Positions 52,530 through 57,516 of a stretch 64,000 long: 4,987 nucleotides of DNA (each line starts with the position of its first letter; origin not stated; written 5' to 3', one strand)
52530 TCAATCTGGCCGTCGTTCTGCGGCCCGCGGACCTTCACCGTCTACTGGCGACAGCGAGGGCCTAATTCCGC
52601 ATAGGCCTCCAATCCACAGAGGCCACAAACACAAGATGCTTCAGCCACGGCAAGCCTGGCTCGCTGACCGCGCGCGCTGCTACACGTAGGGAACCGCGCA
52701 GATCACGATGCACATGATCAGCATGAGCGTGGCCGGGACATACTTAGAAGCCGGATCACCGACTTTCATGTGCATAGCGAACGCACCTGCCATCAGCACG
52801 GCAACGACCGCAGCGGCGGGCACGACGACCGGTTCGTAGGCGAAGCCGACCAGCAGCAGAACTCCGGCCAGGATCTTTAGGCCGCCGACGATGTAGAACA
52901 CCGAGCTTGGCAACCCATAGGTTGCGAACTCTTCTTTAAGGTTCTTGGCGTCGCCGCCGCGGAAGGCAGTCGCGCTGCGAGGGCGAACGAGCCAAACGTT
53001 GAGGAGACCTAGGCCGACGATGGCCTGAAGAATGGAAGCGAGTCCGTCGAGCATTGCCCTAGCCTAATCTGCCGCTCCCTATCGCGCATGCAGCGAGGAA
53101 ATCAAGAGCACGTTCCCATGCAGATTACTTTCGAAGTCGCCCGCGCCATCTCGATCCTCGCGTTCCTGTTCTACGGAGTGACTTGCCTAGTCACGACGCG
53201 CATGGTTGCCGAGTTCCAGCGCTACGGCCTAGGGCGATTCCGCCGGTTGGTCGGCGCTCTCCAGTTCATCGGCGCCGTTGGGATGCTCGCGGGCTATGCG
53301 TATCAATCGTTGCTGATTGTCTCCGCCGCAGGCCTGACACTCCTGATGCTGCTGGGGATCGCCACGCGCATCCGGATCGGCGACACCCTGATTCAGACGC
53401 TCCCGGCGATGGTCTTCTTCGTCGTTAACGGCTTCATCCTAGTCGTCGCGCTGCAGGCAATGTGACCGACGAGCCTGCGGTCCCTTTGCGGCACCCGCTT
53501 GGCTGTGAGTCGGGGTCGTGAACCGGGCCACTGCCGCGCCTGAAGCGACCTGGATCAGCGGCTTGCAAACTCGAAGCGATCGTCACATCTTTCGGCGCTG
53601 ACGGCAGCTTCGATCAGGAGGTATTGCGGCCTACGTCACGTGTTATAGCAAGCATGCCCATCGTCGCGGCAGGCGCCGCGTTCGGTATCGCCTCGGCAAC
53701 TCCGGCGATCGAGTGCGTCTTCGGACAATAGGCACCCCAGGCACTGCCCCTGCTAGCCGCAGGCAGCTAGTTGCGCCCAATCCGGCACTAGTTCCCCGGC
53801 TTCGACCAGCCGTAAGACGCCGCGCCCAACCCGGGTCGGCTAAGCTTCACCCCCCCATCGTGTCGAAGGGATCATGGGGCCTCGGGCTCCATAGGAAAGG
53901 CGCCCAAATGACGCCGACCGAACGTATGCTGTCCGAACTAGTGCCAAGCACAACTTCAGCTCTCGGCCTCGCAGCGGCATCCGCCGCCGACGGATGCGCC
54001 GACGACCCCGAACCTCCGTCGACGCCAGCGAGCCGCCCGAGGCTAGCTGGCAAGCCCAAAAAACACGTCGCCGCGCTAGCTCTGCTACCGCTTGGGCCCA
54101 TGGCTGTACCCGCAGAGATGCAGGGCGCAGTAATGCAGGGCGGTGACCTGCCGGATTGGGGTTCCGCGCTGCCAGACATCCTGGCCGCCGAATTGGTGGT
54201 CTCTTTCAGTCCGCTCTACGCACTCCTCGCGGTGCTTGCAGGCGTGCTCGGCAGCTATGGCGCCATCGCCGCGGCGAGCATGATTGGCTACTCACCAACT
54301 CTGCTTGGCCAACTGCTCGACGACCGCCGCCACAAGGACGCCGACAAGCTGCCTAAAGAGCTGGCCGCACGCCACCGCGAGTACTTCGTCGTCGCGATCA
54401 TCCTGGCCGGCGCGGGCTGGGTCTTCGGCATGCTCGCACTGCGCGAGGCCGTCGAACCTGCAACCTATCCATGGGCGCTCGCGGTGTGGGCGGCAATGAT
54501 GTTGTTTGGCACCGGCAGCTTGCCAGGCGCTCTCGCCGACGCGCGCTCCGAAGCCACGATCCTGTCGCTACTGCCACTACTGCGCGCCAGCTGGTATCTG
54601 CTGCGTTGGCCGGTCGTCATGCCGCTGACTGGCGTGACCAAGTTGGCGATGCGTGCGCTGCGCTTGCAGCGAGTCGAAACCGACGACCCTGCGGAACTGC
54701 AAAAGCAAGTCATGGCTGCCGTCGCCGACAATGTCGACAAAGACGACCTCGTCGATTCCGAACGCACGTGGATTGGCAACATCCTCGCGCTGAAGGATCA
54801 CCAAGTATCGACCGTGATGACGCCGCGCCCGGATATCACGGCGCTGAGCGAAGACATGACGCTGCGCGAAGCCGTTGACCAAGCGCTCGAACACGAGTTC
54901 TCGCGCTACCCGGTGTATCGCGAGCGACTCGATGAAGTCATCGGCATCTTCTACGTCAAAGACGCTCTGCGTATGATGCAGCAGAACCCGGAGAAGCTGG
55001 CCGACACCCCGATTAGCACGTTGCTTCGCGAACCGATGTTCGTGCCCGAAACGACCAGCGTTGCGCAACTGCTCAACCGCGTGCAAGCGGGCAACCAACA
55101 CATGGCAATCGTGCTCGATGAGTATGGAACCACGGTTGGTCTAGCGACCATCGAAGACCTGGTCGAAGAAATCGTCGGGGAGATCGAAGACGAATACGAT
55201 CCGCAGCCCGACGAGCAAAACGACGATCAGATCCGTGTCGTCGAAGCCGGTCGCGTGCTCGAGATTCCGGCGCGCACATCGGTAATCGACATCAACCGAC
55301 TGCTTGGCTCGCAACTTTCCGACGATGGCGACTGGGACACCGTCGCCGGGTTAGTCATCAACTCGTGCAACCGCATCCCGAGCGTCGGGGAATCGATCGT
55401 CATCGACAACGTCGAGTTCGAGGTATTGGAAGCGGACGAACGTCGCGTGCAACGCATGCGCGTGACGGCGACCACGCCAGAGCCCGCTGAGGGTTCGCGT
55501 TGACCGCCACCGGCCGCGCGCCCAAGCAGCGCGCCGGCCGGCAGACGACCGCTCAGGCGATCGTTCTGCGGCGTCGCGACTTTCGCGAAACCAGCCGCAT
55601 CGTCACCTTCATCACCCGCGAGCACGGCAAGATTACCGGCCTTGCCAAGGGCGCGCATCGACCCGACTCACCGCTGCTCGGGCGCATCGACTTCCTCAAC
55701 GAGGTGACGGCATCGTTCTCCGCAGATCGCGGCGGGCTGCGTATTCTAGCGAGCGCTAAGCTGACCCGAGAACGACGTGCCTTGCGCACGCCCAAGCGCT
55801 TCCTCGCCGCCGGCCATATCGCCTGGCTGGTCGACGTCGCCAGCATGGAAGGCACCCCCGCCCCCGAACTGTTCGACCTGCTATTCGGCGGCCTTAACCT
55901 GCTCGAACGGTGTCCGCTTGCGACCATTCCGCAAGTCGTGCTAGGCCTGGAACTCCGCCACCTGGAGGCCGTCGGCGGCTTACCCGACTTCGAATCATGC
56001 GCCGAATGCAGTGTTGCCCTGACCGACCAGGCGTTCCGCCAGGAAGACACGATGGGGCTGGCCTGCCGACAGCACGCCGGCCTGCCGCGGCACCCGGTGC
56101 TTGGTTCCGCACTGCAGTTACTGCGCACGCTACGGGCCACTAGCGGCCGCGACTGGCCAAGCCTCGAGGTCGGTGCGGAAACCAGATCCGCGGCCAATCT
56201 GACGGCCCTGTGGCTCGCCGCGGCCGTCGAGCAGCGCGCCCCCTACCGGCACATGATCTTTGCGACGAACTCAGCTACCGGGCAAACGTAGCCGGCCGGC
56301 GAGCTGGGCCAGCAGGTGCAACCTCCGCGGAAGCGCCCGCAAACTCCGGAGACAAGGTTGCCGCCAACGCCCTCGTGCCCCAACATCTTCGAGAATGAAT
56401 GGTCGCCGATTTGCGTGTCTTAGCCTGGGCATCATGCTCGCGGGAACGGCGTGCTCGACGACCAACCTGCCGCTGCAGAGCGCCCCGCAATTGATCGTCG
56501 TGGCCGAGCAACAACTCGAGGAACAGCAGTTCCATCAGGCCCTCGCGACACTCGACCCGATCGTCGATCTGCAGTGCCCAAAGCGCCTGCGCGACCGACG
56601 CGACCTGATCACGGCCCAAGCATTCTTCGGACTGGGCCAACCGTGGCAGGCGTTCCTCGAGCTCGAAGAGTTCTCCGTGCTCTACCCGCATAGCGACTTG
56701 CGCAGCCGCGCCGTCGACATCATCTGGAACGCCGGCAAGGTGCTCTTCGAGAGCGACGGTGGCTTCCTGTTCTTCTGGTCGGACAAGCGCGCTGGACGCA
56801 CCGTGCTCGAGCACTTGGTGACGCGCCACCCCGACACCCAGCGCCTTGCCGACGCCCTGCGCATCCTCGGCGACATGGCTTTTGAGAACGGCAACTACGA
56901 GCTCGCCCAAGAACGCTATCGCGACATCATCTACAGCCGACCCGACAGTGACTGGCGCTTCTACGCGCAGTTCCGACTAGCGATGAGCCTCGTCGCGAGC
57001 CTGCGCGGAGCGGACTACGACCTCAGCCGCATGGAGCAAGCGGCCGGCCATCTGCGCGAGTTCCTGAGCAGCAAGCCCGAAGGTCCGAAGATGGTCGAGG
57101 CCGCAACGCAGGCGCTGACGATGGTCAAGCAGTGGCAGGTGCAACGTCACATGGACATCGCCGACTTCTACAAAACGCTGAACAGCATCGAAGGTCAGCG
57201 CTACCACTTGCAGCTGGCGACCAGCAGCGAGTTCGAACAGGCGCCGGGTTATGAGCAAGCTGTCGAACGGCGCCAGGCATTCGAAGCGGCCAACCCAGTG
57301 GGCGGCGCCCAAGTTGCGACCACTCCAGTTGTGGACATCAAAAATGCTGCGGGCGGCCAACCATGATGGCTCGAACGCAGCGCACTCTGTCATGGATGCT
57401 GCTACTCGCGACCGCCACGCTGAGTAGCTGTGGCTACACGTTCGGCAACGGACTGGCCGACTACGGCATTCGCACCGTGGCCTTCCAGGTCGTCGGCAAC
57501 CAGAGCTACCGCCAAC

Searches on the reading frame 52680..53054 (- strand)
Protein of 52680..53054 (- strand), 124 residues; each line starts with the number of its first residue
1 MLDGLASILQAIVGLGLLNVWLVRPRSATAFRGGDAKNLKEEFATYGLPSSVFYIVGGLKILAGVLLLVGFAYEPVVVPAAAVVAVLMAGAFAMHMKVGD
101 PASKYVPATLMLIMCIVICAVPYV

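Call 3: search_protein_families(library=pfam, proteins=[window:52680-53054:-], max_evalue=0.01)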
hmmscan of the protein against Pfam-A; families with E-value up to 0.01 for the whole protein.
window:52680-53054:- (124 aa): 2 families
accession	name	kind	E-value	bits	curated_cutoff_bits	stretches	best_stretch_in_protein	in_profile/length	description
PF13564.11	DoxX_2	-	6e-14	52.5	26.3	1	36-116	21-102/103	DoxX-like family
PF07681.17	DoxX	-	0.0012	19.8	23.6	1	30-93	20-81/85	DoxX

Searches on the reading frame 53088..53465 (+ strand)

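Call 3: search_protein_families(library=pfam, proteins=[window:53088-53465:+], max_evalue=0.01)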
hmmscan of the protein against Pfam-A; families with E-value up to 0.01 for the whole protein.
window:53088-53465:+ (125 aa): 1 family
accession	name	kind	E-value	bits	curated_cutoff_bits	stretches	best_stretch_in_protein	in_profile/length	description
PF13564.11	DoxX_2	-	4.3e-11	43.3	26.3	1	19-113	3-99/103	DoxX-like family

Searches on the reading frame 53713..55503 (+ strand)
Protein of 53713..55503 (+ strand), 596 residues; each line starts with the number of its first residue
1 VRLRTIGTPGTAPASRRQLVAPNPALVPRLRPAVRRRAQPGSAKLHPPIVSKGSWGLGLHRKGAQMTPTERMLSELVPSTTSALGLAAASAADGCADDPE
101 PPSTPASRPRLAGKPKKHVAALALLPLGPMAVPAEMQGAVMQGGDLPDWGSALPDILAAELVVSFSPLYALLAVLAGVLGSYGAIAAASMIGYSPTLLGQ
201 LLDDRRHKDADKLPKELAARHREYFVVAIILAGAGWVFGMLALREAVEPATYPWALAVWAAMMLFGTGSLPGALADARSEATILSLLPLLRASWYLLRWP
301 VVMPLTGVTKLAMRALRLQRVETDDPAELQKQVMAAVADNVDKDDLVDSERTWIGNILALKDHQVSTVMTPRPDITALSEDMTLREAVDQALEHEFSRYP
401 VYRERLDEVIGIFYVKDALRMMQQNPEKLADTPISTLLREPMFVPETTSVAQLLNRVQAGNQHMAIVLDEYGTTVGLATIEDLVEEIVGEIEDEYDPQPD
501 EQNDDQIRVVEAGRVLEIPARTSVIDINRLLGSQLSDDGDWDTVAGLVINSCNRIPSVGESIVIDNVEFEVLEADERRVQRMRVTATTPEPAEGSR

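Call 21: search_protein_families(library=pfam, proteins=[window:53713-55503:+], max_evalue=0.001)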
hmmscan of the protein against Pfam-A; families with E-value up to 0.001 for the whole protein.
window:53713-55503:+ (596 aa): 3 families
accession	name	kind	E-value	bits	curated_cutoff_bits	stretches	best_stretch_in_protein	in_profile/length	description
PF03471.22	CorC_HlyC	-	5.9e-17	61.9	27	1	514-586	6-79/81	Transporter associated domain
PF00571.33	CBS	-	3.1e-16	59.9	24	2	365-422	1-55/57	CBS domain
PF01595.25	CNNM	-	0.001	19.2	28.4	0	178-324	8-157/181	Cyclin M transmembrane N-terminal domain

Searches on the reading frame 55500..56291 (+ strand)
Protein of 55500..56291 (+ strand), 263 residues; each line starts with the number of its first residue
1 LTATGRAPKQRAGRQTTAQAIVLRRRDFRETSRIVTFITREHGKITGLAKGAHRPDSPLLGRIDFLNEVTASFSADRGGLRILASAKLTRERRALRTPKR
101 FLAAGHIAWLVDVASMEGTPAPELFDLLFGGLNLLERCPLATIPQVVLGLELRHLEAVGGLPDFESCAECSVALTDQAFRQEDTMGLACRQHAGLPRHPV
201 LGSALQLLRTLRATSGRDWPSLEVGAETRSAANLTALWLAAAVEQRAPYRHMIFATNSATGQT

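Call 21: search_protein_families(library=pfam, proteins=[window:55500-56291:+], max_evalue=0.001)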
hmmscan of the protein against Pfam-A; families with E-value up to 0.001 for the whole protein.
window:55500-56291:+ (263 aa): 2 families
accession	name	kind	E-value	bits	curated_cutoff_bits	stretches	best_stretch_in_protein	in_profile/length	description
PF11967.14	RecO_N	-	6.9e-19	68.1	27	1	15-90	3-78/80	Recombination protein O N terminal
PF02565.21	RecO_C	-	1.5e-15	57.8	22.1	1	98-232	4-137/157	Recombination protein O C terminal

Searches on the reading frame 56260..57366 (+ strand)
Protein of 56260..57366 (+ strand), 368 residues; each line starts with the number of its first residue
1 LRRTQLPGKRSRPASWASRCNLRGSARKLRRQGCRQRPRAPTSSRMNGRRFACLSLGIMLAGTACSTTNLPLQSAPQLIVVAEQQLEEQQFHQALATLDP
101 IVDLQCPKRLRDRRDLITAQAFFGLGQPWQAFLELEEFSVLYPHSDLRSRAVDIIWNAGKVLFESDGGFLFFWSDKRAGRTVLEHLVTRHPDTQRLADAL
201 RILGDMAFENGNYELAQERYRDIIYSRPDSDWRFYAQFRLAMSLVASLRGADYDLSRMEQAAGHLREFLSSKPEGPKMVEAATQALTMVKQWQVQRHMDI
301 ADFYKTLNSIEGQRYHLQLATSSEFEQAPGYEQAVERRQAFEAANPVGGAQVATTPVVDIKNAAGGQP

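Call 21: search_protein_families(library=pfam, proteins=[window:56260-57366:+], max_evalue=0.001)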
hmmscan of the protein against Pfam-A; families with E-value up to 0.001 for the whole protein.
window:56260-57366:+ (368 aa): 2 families
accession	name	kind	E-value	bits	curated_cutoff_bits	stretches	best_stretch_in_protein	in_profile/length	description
PF13174.12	TPR_6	-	4.6e-07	30.5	26.3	0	198-230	1-33/33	Tetratricopeptide repeat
PF13525.12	YfiO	-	3.9e-06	27.2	25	1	179-305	24-152/203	Outer membrane lipoprotein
